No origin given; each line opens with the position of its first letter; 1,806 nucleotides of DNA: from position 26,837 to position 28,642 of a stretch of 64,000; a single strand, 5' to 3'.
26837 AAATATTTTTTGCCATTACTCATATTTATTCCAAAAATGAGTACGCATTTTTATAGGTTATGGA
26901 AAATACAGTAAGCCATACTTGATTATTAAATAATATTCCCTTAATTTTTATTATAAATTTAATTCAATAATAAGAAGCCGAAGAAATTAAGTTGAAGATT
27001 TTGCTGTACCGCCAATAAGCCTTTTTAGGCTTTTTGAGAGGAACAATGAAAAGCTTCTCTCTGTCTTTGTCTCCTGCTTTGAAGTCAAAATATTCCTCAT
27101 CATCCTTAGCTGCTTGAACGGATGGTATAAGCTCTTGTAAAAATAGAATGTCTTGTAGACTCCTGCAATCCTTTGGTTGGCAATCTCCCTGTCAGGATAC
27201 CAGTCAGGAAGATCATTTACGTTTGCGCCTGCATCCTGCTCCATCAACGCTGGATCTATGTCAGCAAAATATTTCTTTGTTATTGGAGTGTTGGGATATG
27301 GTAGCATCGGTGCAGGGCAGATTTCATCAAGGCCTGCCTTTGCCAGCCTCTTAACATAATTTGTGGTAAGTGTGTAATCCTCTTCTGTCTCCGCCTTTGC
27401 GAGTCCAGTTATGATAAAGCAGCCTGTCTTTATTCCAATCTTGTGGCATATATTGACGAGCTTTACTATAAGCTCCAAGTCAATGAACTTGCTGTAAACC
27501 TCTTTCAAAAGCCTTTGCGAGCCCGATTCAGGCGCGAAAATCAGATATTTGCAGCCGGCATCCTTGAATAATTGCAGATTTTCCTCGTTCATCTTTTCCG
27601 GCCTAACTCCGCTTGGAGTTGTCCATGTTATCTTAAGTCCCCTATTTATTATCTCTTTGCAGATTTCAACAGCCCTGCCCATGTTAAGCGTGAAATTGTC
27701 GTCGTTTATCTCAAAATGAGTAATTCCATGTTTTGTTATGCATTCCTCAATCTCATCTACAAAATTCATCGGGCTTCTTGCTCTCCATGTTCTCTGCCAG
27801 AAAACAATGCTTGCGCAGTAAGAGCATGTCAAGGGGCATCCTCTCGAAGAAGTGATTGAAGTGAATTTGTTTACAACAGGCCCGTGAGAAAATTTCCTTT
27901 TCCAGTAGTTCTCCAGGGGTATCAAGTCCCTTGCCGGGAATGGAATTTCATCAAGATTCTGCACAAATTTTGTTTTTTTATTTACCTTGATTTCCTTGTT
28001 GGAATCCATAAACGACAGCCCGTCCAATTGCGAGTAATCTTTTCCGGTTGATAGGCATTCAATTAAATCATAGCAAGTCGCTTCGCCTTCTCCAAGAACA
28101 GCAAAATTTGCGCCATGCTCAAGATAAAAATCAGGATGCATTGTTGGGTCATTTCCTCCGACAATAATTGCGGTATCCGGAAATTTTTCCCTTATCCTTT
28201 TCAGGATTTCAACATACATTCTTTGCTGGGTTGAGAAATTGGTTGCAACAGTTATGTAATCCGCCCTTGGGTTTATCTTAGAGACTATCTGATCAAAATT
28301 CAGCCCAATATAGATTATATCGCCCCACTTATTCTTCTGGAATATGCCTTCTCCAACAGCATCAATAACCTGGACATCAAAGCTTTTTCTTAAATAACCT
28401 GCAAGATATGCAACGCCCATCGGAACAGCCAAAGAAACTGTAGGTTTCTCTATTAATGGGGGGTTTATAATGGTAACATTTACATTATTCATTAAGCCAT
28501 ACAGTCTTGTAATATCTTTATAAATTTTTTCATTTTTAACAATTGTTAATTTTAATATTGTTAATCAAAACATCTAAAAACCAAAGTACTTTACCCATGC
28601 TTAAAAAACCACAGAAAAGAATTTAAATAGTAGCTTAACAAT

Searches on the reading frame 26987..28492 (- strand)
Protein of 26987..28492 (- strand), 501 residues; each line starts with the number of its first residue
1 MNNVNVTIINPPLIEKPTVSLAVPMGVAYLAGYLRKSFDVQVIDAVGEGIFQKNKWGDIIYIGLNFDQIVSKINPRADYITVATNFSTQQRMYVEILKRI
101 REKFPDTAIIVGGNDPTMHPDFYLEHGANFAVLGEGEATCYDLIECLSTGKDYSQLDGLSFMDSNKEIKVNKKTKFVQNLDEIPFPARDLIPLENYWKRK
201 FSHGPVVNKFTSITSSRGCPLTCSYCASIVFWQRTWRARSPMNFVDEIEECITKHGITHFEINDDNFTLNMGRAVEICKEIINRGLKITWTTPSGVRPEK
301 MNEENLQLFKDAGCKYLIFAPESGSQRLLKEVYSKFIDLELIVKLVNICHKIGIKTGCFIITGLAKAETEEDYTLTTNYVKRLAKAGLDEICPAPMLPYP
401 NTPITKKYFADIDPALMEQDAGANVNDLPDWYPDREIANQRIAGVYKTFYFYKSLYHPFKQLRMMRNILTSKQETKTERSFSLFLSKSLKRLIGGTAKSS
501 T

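Call 8: search_protein_families(library=pfam, proteins=[window:26987-28492:-])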
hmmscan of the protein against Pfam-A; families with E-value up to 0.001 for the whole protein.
window:26987-28492:- (501 aa): 2 families
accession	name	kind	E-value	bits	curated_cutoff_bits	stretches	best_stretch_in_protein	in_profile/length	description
PF04055.27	Radical_SAM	-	2.1e-20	74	29.5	1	214-372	2-158/166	Radical SAM superfamily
PF02310.24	B12-binding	-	8.1e-12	45.5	32.1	1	23-143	13-120/121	B12 binding domain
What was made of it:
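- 26987..28492 (-): rSAM2, a B12-binding radical SAM gene (501 aa), divergent from rSAM3. Pfam (call 8).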
